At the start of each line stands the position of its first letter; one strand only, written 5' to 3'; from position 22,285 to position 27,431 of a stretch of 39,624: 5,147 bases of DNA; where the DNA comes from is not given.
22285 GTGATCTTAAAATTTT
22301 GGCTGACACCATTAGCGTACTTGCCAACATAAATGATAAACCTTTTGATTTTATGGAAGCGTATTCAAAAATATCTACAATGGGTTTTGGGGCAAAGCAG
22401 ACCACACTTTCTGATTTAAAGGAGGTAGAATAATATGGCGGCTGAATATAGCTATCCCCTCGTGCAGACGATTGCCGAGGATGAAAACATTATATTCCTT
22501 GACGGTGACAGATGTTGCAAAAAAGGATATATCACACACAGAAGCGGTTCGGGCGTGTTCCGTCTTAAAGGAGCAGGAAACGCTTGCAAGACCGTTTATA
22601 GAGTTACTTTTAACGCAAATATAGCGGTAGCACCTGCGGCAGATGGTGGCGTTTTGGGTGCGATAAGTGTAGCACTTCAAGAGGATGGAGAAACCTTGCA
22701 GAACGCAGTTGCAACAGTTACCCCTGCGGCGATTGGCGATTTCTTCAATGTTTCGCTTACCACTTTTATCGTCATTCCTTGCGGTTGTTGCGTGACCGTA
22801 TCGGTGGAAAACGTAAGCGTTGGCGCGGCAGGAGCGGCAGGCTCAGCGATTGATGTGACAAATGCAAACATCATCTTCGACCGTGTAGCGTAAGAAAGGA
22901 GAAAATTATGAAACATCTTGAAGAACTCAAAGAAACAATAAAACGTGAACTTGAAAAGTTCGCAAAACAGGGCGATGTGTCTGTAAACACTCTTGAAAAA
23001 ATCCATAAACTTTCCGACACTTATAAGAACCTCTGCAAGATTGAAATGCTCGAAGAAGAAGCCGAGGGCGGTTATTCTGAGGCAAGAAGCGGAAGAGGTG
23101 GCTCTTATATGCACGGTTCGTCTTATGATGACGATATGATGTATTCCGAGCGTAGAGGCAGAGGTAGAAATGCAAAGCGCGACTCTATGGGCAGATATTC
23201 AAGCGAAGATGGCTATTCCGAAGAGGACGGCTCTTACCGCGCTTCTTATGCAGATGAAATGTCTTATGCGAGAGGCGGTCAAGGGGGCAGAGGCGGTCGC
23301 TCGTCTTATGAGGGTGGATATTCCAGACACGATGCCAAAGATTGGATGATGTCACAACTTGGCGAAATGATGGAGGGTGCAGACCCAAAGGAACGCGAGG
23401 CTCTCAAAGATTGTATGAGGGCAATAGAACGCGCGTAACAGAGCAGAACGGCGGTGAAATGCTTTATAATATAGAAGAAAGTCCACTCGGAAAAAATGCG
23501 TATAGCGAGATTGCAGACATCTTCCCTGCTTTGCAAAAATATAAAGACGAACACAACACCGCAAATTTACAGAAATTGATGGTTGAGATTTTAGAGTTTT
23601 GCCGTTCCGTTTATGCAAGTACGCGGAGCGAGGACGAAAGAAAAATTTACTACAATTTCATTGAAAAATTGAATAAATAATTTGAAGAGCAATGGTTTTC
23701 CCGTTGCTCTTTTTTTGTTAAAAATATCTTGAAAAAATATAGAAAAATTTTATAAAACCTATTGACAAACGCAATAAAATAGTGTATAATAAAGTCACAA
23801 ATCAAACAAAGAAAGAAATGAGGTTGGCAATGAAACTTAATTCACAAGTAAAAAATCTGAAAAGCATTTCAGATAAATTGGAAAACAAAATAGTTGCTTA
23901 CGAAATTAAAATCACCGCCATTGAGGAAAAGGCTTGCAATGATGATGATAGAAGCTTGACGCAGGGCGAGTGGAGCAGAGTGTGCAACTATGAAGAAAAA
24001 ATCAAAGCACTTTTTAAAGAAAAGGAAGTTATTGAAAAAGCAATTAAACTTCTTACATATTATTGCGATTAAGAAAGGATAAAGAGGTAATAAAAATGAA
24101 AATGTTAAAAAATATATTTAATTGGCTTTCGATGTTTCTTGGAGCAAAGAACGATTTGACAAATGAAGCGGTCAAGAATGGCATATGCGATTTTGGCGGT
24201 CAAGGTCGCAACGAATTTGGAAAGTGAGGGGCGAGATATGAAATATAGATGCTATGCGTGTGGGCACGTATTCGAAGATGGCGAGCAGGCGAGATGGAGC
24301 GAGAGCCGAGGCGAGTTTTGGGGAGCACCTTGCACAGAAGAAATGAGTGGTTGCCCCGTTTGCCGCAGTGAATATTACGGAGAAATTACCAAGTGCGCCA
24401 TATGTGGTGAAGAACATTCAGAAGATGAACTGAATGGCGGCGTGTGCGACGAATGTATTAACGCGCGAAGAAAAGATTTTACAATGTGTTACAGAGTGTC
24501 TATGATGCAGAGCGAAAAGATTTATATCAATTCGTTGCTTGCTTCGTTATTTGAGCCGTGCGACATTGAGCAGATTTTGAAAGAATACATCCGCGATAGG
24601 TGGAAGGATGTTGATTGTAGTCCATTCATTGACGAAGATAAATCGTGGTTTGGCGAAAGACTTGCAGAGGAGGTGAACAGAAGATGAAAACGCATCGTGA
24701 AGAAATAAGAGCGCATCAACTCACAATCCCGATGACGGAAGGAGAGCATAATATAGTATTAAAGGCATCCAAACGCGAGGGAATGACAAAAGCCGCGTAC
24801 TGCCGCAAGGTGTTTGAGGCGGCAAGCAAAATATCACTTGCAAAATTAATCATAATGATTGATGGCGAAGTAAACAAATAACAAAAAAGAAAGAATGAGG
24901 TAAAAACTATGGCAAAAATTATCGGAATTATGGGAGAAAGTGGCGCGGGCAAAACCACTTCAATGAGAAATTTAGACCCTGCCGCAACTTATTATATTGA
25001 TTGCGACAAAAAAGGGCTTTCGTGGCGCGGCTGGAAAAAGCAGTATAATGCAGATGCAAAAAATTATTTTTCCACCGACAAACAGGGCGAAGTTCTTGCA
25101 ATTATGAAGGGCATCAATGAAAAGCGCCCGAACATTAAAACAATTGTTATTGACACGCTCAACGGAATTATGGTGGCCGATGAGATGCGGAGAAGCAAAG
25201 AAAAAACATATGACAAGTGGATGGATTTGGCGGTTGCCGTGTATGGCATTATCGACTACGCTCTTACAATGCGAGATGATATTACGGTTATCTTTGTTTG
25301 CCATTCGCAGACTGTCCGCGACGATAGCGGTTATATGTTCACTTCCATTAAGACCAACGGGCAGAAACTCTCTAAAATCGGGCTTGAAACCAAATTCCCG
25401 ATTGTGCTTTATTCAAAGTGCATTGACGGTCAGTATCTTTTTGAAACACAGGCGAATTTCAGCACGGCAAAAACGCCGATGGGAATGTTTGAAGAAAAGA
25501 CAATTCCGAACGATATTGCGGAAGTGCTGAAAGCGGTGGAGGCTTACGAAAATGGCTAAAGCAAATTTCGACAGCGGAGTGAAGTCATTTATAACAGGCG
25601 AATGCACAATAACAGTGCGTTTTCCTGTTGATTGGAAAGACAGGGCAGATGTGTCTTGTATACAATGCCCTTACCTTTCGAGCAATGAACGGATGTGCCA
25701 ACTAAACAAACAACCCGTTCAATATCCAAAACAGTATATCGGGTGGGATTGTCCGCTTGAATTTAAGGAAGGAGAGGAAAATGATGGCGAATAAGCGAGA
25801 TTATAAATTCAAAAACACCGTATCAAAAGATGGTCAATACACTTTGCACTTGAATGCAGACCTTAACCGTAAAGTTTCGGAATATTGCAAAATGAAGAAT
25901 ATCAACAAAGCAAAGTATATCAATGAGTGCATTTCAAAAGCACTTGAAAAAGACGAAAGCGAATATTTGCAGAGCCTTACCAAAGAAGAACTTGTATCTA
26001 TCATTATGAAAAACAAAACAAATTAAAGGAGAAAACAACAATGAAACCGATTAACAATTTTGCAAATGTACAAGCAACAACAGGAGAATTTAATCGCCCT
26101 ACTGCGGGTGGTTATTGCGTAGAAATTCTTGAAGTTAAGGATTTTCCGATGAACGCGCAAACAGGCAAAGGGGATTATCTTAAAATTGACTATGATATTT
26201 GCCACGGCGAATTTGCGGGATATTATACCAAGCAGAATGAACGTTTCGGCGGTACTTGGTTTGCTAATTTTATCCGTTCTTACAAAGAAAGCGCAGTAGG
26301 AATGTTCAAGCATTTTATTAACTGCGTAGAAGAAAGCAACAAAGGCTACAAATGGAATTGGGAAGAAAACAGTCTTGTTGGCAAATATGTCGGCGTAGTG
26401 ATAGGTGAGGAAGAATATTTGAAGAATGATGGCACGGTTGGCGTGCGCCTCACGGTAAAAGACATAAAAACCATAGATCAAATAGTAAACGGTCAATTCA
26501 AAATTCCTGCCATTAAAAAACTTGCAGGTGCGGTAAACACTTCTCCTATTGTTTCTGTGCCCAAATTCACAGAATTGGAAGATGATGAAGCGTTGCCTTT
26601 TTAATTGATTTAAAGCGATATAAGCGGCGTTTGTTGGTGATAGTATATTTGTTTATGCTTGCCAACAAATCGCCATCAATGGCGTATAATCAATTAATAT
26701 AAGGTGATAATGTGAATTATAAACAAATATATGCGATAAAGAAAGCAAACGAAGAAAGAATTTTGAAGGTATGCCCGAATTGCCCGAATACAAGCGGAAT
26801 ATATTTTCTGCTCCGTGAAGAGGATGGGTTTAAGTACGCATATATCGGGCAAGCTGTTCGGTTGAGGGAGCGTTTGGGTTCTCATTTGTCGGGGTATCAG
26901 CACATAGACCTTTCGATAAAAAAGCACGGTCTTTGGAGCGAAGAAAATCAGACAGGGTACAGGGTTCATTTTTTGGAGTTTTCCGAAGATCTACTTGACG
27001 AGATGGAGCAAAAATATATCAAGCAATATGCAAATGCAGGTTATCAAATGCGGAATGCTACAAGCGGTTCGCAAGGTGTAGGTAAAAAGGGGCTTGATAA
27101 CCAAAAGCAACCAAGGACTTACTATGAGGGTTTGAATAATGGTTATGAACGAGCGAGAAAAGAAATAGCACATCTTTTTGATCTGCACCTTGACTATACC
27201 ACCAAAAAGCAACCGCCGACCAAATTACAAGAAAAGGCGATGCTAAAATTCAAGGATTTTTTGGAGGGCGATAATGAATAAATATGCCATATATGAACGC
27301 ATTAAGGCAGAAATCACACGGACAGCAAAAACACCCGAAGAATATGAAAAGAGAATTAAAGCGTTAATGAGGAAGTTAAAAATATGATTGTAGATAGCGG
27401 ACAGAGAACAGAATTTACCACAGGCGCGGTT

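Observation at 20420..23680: Orphan accessory cassette of low-complexity, Cys-rich and jelly-roll proteins between the lysis and early regions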

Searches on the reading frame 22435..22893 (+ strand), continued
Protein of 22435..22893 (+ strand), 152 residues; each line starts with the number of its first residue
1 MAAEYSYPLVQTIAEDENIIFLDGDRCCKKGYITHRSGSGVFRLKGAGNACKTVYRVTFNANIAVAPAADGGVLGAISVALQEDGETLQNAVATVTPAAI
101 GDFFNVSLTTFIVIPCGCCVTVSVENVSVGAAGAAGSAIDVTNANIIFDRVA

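Call 53: find_related_loci(query=A4, collection=genome_contigs, flank=8000)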
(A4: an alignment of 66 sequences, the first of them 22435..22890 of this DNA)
Query A4 (152 aa) in genome_contigs; peptide patterns used: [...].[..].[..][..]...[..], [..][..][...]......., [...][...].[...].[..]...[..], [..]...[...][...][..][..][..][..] (x = any residue, [..] = any of these).
337 stretches matched a pattern; 159 encode a relative of the query (tblastn E <= 1e-3); the best 80 are kept; 80 distinct loci.
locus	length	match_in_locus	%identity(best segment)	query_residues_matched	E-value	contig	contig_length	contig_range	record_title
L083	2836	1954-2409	98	1-152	3e-98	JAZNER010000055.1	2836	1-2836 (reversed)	MAG: Eubacteriales bacterium isolate T1900044719_TS20190185.MAGScoT_cleanbin_000016 SGB_1897_k141_1905840, whole genome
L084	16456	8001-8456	97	1-152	2e-95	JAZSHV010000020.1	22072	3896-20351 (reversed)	MAG: Acutalibacteraceae bacterium isolate T1900044574_TS20190040.MAGScoT_cleanbin_000024 SGB_474_k141_1135037, whole gen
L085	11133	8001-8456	90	1-152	2e-89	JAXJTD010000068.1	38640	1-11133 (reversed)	MAG: Acutalibacteraceae bacterium isolate DOME_MAG_4360 4360_C0308_k141_293945, whole genome shotgun sequence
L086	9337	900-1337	92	1-152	7e-89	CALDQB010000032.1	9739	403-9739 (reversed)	MAG TPA_asm: uncultured Clostridia bacterium isolate SRR6425816_bin.19_CONCOCT_v1.1_MAG genome assembly, contig: ERZ1767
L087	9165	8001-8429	88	1-152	5e-83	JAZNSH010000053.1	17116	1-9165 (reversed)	MAG: Clostridia bacterium isolate T1900044810_TS20190276.MAGScoT_cleanbin_000007 SGB_2777_k141_2121983, whole genome sho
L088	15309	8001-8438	86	1-152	7e-83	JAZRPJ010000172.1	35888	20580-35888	MAG: Candidatus Flemingiibacterium sp. isolate T1900045380_YK20190070.MAGScoT_cleanbin_000017 SGB_6884_k141_3690535, who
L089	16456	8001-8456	91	1-152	4e-82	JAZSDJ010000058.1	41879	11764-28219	MAG: Eubacteriales bacterium isolate T1900044599_TS20190065.MAGScoT_cleanbin_000024 SGB_680_k141_1960397, whole genome s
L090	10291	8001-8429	84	1-152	4e-80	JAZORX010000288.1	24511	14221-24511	MAG: Acutalibacteraceae bacterium isolate T1900045550_YK20190244.MAGScoT_cleanbin_000017 SGB_7871_k141_2559194, whole ge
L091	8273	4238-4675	82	1-152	1e-79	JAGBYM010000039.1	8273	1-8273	MAG: Clostridia bacterium isolate RGIG9562 Yak_Colon-3__c290143, whole genome shotgun sequence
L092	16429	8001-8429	80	1-152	4e-78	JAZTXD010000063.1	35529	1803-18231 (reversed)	MAG: Candidatus Flemingiibacterium sp. isolate T1900045331_YK20190020.MAGScoT_cleanbin_000017 SGB_6526_k141_2720879, who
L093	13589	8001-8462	89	1-152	3e-77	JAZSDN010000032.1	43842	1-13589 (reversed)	MAG: Clostridia bacterium isolate T1900044598_TS20190064.MAGScoT_cleanbin_000004 SGB_673_k141_470920, whole genome shotg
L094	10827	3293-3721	80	1-152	3e-76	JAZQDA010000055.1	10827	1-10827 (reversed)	MAG: Clostridia bacterium isolate T1900044637_TS20190103.MAGScoT_cleanbin_000028 SGB_1181_k141_90208, whole genome shotg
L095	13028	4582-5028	73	1-152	2e-69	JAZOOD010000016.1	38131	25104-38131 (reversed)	MAG: Clostridia bacterium isolate T1900045634_YK20190328.MAGScoT_cleanbin_000002 SGB_8073_k141_310704, whole genome shot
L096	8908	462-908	72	1-152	9e-68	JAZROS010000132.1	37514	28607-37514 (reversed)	MAG: Clostridia bacterium isolate T1900045390_YK20190080.MAGScoT_cleanbin_000016 SGB_6921_k141_1480243, whole genome sho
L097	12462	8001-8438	73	1-152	2e-67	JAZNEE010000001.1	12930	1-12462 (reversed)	MAG: Acutalibacteraceae bacterium isolate T1900044722_TS20190188.MAGScoT_cleanbin_000097 SGB_1915_k141_159704, whole gen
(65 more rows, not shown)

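Call 70: search_protein_families(library=padloc, proteins=[window:22435-22893:+], max_evalue=1)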
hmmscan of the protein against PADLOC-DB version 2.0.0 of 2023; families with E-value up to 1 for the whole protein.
window:22435-22893:+ (152 aa): 0 families

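Call 71: search_protein_families(library=pfam, proteins=[L062:7931-8272:+, L074:4632-4829:+, L066:4393-4674:+], max_evalue=0.1)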
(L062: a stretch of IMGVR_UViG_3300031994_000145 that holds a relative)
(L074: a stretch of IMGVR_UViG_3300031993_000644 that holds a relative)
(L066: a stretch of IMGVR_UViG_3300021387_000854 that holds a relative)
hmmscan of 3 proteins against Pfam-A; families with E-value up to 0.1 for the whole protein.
L062:7931-8272:+ (114 aa): 0 families

L074:4632-4829:+ (66 aa): 6 families
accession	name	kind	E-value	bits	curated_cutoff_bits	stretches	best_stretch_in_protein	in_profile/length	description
PF00196.25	GerE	-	1.4e-05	25.1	23.5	1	19-62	2-45/57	Bacterial regulatory proteins, luxR family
PF04967.18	HTH_10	-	0.0054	17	23.1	1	27-64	17-53/53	HTH DNA binding domain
PF01418.23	HTH_6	-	0.025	15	28.3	1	32-57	32-57/77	Helix-turn-helix domain, rpiR family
PF11242.13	DUF2774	-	0.036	14.7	29.2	1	24-59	3-38/63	Protein of unknown function (DUF2774)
PF04297.20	UPF0122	-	0.068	13.9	22.7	1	20-60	18-59/101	Putative helix-turn-helix protein, YlxM / p13 like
PF04539.22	Sigma70_r3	-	0.087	13.4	25.3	0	36-60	22-46/78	Sigma-70 region 3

L066:4393-4674:+ (94 aa): 0 families

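Call 96: find_encoding_contigs(protein=window:22435-22893:+, flank=5000, max_places=3)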
Protein window:22435-22893:+ (152 aa): 3 contigs read that carry it; 1 place shown.
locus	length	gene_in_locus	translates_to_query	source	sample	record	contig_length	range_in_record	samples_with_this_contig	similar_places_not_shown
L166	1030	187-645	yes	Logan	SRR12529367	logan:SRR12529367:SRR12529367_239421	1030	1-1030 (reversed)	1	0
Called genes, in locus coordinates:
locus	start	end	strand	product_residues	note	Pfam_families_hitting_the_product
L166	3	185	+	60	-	?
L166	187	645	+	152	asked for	-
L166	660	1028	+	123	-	?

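Call 97: find_encoding_contigs(protein=P0250, flank=6000, max_places=3)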
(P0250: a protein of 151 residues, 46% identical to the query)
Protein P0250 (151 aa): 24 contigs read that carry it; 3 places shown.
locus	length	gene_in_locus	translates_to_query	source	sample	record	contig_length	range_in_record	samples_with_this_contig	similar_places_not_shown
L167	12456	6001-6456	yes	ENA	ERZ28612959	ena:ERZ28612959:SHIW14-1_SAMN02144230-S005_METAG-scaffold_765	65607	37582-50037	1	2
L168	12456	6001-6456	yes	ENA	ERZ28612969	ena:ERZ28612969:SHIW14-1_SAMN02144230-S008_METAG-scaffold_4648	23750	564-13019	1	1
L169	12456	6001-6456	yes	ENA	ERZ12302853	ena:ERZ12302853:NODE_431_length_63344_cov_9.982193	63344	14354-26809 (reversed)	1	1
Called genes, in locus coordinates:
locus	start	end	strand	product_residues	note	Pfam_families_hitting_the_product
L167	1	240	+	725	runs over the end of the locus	-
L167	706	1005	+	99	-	-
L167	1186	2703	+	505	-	-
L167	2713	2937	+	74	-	PF16938:Phage_holin_Dp1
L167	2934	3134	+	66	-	PF00196:GerE (weak)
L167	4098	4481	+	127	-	-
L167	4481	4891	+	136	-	-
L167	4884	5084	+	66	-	-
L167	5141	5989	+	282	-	-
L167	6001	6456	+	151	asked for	-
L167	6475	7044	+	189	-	-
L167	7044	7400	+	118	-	-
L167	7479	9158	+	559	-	PF00176:SNF2-rel_dom, PF04851:ResIII, PF00271:Helicase_C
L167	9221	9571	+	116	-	-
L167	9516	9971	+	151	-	-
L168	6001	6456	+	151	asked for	-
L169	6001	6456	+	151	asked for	-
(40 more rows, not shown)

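Call 108: search_solved_structures(query=A9, max_evalue=5)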
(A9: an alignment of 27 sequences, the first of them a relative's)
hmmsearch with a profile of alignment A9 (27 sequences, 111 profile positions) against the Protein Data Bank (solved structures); distinct sequences matched with E-value up to 5: 1.
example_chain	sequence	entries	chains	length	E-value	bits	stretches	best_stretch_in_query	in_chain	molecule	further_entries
2p0y_A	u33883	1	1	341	0.47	13.9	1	13-97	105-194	Hypothetical protein lp_0780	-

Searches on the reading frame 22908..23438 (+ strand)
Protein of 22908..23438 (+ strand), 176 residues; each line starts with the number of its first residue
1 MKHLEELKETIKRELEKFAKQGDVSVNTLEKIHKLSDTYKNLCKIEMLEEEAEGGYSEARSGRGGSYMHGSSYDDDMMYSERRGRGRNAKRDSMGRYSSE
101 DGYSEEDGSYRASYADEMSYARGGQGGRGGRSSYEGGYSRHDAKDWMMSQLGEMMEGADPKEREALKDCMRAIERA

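Call 6: search_protein_families(library=pfam, proteins=[window:22908-23438:+], max_evalue=1)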
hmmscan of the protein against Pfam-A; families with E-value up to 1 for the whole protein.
window:22908-23438:+ (176 aa): 0 families

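Call 7: search_protein_families(library=phrogs, proteins=[window:22908-23438:+], max_evalue=0.1)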
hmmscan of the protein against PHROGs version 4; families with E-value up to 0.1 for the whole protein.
window:22908-23438:+ (176 aa): 1 family
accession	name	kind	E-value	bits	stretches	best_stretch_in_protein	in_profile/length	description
phrog_28802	-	unknown function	7.8e-07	30.5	1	6-151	4-129/190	-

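Call 12: search_protein_families(library=ncbifam, proteins=[window:22908-23438:+], max_evalue=1)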
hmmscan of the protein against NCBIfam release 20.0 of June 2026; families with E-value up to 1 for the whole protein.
window:22908-23438:+ (176 aa): 1 family
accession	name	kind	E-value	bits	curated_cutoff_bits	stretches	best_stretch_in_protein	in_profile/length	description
TIGR04517.1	rSAM_PoyD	subfamily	0.098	11.6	325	1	9-81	219-276/446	radical SAM family RiPP maturation amino acid epimerase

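Call 70: search_protein_families(library=padloc, proteins=[window:22908-23438:+], max_evalue=1)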
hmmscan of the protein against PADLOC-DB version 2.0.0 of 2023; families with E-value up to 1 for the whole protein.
window:22908-23438:+ (176 aa): 0 families

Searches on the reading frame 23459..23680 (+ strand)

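Call 6: search_protein_families(library=pfam, proteins=[window:23459-23680:+], max_evalue=1)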
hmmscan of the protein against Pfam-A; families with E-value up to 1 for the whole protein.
window:23459-23680:+ (73 aa): 1 family
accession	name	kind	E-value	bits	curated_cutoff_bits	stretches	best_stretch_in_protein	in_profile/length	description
PF24722.1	DUF7674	-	0.028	14.9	27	1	16-71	2-59/111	Domain of unknown function (DUF7674)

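Call 7: search_protein_families(library=phrogs, proteins=[window:23459-23680:+], max_evalue=0.1)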
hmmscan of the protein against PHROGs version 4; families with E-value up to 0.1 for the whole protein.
window:23459-23680:+ (73 aa): 1 family
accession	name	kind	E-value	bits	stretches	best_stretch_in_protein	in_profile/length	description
phrog_26398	-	unknown function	0.0037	18.6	0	7-48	14-55/76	-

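Call 12: search_protein_families(library=ncbifam, proteins=[window:23459-23680:+], max_evalue=1)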
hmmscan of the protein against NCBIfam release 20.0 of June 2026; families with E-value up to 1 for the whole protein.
window:23459-23680:+ (73 aa): 0 families

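Call 70: search_protein_families(library=padloc, proteins=[window:23459-23680:+], max_evalue=1)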
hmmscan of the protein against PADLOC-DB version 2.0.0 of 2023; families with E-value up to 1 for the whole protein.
window:23459-23680:+ (73 aa): 0 families

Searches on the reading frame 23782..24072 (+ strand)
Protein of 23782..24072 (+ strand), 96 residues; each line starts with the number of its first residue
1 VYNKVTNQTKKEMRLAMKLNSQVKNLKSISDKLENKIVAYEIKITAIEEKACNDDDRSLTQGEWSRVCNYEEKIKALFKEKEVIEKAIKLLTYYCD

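Call 6: search_protein_families(library=pfam, proteins=[window:23782-24072:+], max_evalue=1)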
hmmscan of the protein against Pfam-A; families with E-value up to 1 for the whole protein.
window:23782-24072:+ (96 aa): 3 families
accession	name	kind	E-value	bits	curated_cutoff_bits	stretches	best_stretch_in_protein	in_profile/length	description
PF17346.7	DUF5376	-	0.08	13.6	25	1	11-93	44-126/136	Family of unknown function (DUF5376)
PF22263.1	DUF6951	-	0.11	13.3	27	0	3-47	14-57/101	Family of unknown function (DUF6951)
PF16326.10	ABC_tran_CTD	-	0.29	11.8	32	0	31-55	11-35/69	ABC transporter C-terminal domain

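Call 7: search_protein_families(library=phrogs, proteins=[window:23782-24072:+], max_evalue=0.1)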
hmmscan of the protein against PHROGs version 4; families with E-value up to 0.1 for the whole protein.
window:23782-24072:+ (96 aa): 1 family
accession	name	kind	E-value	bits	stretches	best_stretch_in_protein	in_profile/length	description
phrog_5031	-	unknown function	0.019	15.7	1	14-50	25-60/75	-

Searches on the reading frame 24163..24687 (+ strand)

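Call 6: search_protein_families(library=pfam, proteins=[window:24163-24687:+], max_evalue=1)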
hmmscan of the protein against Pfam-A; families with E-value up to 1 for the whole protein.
window:24163-24687:+ (174 aa): 9 families
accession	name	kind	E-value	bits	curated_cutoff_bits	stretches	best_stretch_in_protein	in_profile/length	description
PF06397.17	Desulfoferrod_N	-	0.047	13.8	23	0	27-37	6-16/36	Desulfoferrodoxin, N-terminal domain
PF01155.25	HypA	-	0.13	12.7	28.9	1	17-70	60-95/112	Hydrogenase/urease nickel incorporation, metallochaperone, hypA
PF18912.6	DZR_2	-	0.18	12.1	27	1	77-109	9-39/56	Double zinc ribbon domain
PF23783.1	Zn_ribbon_TiaS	-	0.23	11.6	27.3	1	18-35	10-27/41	TiaS C-terminal zinc ribbon domain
PF05605.18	zf-Di19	-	0.24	12.1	27.5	1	64-107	5-46/54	Drought induced 19 protein (Di19), zinc-binding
PF12773.13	DZR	-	0.26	11.9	27.3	0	64-110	1-42/45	Double zinc ribbon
PF21349.2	RUBY_RBDX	-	0.26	11.2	26.5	0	28-41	1-14/30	Rubrerythrin, rubredoxin-like domain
PF13717.11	Zn_ribbon_4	-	0.68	10.4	30.3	1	25-37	23-35/36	zinc-ribbon domain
PF14471.11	DUF4428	-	0.89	9.9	27.8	1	77-102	1-30/51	Domain of unknown function (DUF4428)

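Call 7: search_protein_families(library=phrogs, proteins=[window:24163-24687:+], max_evalue=0.1)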
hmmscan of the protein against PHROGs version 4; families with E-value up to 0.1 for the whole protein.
window:24163-24687:+ (174 aa): 4 families
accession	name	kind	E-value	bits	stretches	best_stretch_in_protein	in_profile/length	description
phrog_27517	-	unknown function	0.00073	20.7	1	24-75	9-62/73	-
phrog_4736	-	other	0.0054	17.1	1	20-100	415-497/498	L-glutamine-D-fructose-6-phosphate aminotransferase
phrog_6489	-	unknown function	0.027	15.3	0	77-105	3-30/47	-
phrog_5909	-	head and packaging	0.039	14.1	1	114-164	27-77/285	terminase large subunit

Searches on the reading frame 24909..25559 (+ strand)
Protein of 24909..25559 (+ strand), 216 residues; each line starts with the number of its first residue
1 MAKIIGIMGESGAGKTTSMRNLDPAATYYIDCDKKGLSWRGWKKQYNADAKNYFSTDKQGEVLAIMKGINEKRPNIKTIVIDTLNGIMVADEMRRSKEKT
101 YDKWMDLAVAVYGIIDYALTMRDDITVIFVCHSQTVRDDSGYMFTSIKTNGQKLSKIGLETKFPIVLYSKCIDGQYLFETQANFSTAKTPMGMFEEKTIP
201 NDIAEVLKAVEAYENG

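Call 16: search_protein_families(library=phrogs, proteins=[window:24909-25559:+], max_evalue=0.001)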
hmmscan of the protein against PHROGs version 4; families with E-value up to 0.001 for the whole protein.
window:24909-25559:+ (216 aa): 2 families
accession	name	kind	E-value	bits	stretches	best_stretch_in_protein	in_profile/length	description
phrog_2872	-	DNA, RNA and nucleotide metabolism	2e-61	208.4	1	1-214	1-211/219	Sak4-like ssDNA annealing protein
phrog_124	-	DNA, RNA and nucleotide metabolism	3.8e-18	67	1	4-215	45-262/382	Sak4-like ssDNA annealing protein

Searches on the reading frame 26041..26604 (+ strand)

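Call 82: search_protein_families(library=phrogs, proteins=[window:26041-26604:+], max_evalue=0.00001)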
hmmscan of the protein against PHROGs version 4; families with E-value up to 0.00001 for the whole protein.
window:26041-26604:+ (187 aa): 1 family
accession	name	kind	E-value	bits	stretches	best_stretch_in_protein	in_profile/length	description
phrog_18107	-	unknown function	6.9e-17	63.1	1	2-160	2-165/201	-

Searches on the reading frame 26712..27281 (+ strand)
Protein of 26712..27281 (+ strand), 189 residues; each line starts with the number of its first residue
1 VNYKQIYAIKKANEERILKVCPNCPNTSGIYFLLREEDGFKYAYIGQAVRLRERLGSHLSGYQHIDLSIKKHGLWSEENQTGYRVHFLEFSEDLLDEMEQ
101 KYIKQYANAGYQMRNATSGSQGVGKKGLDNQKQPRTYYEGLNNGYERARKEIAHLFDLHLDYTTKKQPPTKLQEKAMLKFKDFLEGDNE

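Call 82: search_protein_families(library=phrogs, proteins=[window:26712-27281:+], max_evalue=0.00001)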
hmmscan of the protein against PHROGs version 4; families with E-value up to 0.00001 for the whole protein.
window:26712-27281:+ (189 aa): 1 family
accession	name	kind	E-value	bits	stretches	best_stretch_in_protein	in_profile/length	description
phrog_19106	-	unknown function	5.1e-60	203.8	1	2-187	6-193/197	-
